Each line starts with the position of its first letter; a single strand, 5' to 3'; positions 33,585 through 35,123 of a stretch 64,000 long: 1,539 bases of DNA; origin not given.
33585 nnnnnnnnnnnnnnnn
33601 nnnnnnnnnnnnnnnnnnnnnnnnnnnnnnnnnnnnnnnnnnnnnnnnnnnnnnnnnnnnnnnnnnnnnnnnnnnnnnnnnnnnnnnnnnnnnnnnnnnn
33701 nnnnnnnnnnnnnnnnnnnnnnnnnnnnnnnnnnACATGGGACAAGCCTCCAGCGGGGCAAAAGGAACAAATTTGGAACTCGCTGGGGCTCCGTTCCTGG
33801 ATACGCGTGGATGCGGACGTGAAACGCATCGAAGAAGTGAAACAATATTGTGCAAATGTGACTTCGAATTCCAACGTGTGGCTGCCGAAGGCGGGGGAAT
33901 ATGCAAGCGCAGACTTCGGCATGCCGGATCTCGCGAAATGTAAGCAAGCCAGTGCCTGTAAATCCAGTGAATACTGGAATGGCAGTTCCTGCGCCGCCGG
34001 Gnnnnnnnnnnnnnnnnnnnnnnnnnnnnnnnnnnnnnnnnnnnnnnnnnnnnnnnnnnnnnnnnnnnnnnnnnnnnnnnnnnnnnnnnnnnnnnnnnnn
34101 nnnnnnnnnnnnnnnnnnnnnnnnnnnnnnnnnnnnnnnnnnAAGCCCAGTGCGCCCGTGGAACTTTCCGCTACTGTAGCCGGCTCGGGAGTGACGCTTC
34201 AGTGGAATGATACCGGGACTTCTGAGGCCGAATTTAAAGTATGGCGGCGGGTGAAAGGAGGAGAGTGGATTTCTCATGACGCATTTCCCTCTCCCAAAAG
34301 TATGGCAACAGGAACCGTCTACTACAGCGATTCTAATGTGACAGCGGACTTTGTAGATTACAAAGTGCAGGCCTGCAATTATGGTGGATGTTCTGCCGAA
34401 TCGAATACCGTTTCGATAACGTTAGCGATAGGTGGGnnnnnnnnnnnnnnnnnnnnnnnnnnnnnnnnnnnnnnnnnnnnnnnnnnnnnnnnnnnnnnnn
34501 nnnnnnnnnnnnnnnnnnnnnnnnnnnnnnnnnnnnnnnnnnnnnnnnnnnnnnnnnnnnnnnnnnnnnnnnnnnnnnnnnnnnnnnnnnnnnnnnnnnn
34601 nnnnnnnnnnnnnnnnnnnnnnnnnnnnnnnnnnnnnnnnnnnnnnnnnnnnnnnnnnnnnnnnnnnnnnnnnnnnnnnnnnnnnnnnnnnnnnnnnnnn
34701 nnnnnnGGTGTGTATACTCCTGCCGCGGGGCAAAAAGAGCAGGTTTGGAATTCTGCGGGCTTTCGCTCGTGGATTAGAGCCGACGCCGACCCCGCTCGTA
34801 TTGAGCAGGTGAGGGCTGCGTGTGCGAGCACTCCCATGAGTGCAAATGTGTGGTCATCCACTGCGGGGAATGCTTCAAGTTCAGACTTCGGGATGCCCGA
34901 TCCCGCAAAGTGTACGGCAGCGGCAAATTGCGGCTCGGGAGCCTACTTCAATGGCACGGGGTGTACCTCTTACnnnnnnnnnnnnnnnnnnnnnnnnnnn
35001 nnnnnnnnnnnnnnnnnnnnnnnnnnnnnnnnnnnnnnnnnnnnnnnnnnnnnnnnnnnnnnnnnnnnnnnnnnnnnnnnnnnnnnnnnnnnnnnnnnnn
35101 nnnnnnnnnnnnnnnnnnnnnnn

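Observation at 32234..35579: Pair of secreted cysteine-rich repeat proteins, likely a cell-surface adhesin system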

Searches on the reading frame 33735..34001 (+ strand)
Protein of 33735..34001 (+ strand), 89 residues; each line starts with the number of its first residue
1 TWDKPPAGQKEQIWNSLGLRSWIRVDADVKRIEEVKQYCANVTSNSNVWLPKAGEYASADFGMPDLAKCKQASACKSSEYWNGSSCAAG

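Call 61: search_solved_structures(query=A5, max_evalue=10)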
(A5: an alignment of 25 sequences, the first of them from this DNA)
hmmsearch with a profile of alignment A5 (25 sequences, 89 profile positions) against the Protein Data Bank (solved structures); distinct sequences matched with E-value up to 10: 2.
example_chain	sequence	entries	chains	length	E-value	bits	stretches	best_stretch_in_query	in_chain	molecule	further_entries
6gxr_A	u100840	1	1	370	2.2e-05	28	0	46-68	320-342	BP39L lectin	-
3k65_A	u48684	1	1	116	1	13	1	14-78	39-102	Prothrombin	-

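Call 62: find_homologous_proteins(query=A5, max_evalue=0.001)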
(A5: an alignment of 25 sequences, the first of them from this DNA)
Query A5 (25 sequences) (89 aa, profile of the alignment): 2 proteins with E <= 0.001 among 337 candidates.
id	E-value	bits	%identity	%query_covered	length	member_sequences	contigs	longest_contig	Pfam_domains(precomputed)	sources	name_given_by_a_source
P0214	1.1e-34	136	59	83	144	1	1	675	-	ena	-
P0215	4.2e-27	112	63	75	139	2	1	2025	-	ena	-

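Call 63: search_solved_structures(query=A5, max_evalue=0.01, show_alignments=1)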
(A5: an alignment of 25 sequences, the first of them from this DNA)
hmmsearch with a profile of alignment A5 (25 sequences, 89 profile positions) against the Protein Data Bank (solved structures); distinct sequences matched with E-value up to 0.01: 1.
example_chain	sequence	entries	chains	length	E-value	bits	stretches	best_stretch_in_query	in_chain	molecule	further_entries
6gxr_A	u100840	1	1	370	2.2e-05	28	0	46-68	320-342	BP39L lectin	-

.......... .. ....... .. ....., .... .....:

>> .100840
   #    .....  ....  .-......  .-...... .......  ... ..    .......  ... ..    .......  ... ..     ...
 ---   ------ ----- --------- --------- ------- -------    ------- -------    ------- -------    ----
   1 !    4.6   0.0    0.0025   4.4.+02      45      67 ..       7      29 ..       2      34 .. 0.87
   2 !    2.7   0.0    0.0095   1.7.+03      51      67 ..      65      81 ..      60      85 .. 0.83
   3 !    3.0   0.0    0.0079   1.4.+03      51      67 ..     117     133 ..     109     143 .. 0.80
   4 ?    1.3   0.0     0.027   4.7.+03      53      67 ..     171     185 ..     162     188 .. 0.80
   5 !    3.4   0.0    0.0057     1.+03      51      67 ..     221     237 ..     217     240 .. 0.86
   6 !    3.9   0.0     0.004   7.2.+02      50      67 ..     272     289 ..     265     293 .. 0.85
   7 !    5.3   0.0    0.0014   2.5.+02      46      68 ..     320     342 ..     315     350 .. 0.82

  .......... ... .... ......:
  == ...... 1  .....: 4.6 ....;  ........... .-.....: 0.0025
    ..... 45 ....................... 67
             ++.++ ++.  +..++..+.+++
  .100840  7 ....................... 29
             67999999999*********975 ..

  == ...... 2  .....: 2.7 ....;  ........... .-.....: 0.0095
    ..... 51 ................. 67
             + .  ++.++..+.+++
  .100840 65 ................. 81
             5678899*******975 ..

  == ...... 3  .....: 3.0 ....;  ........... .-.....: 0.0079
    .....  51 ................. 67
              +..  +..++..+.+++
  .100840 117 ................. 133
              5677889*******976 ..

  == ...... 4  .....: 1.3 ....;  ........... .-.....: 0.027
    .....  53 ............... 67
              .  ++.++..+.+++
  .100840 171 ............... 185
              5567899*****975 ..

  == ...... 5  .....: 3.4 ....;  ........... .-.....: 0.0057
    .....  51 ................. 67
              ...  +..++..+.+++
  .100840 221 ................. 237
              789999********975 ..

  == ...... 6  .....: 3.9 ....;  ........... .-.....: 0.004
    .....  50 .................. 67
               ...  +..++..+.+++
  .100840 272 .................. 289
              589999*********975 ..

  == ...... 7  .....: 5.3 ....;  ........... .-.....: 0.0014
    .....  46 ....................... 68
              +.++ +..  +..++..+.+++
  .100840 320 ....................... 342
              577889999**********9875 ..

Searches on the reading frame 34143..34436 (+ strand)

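Call 80: search_protein_families(library=pfam, proteins=[window:34143-34436:+], max_evalue=10)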
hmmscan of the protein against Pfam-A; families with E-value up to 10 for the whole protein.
seq(98 aa): 2 families
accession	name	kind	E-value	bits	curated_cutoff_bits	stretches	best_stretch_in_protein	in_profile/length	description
PF19081.6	Ig_7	-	0.035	14.8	27.3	1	2-93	1-81/84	Ig-like domain CHU_C associated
PF16376.10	fragilysinNterm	-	0.17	12.1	25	1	29-96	71-141/144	N-terminal domain of fragilysin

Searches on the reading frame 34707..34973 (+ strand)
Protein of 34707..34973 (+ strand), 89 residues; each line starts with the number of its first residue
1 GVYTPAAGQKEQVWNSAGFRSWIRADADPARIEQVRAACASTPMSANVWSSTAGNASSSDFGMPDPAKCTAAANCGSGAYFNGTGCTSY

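Call 75: find_related_loci(query=A8, collection=genome_contigs, flank=7000)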
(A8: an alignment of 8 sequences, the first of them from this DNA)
Query A8 (89 aa) in genome_contigs; peptide patterns used: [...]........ (x = any residue, [..] = any of these).
35 stretches matched a pattern; 16 encode a relative of the query (tblastn E <= 1e-3); 16 distinct loci.
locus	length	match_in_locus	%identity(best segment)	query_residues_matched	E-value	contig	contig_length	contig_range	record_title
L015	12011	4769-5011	70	7-87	8e-36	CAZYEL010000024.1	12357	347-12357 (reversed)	MAG TPA_asm: uncultured Candidatus Saccharibacteria bacterium isolate binchicken_co227_1009 genome assembly, contig: NOD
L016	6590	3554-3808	59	4-88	1e-31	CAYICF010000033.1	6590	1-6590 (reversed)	MAG TPA_asm: uncultured Candidatus Saccharibacteria bacterium isolate ERP119705_co17_995 genome assembly, contig: NODE_1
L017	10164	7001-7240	60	7-86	5e-31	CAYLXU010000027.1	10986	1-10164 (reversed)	MAG TPA_asm: uncultured Candidatus Saccharibacteria bacterium isolate SRP093185_co1_87 genome assembly, contig: NODE_432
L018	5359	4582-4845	55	3-88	2e-30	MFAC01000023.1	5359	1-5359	MAG: Candidatus Campbellbacteria bacterium RIFCSPLOWO2_02_35_12 rifcsplowo2_02_sub10_scaffold_3738, whole genome shotgun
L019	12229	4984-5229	56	5-86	2e-30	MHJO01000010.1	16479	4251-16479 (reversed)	MAG: Candidatus Harrisonbacteria bacterium RIFOXYD1_FULL_40_9 rifoxyd1_full_scaffold_1335, whole genome shotgun sequence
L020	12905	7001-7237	63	8-86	3e-30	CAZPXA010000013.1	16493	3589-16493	MAG TPA_asm: uncultured Candidatus Saccharibacteria bacterium isolate binchicken_co134_412 genome assembly, contig: NODE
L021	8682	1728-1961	56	9-86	5e-30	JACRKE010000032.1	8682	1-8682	MAG: Candidatus Vogelbacteria bacterium isolate NC_groundwater_1847_Pr3_B-0.1um_44_19 SR-2_scaffold_141_2437140, whole g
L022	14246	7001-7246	60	5-86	9e-30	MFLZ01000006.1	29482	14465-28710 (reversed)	MAG: Candidatus Kaiserbacteria bacterium RIFCSPLOWO2_01_FULL_54_13 rifcsplowo2_01_scaffold_12138, whole genome shotgun s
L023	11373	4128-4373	57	7-88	2e-29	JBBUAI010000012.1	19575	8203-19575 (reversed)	MAG: Patescibacteria group bacterium isolate H51-bin080_1 H51_bin080_1_000000000012, whole genome shotgun sequence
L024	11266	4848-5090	57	7-87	3e-28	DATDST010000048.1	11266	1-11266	MAG TPA_asm: Candidatus Paceibacterota bacterium isolate SMAG_U8010 k141_228449, whole genome shotgun sequence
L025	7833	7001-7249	55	4-86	7e-28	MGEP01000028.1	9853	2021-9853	MAG: Candidatus Uhrbacteria bacterium RIFCSPLOWO2_02_FULL_48_12 rifcsplowo2_02_scaffold_22830, whole genome shotgun sequ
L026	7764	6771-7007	59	9-87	3e-27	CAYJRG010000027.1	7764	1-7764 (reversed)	MAG TPA_asm: uncultured Candidatus Saccharibacteria bacterium isolate ERP125453_co1_239 genome assembly, contig: NODE_11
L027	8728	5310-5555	57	7-87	5e-27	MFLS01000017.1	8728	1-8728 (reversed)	MAG: Candidatus Kaiserbacteria bacterium RIFCSPHIGHO2_12_FULL_56_13 rifcsphigho2_12_scaffold_30146, whole genome shotgun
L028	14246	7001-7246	65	7-88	5e-27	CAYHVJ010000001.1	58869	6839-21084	MAG TPA_asm: uncultured Candidatus Saccharibacteria bacterium isolate ERP119705_co17_126 genome assembly, contig: NODE_4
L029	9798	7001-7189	63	7-69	3e-25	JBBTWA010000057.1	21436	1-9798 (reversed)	MAG: Patescibacteria group bacterium isolate H43-bin063_1 H43_bin063_1_000000000057, whole genome shotgun sequence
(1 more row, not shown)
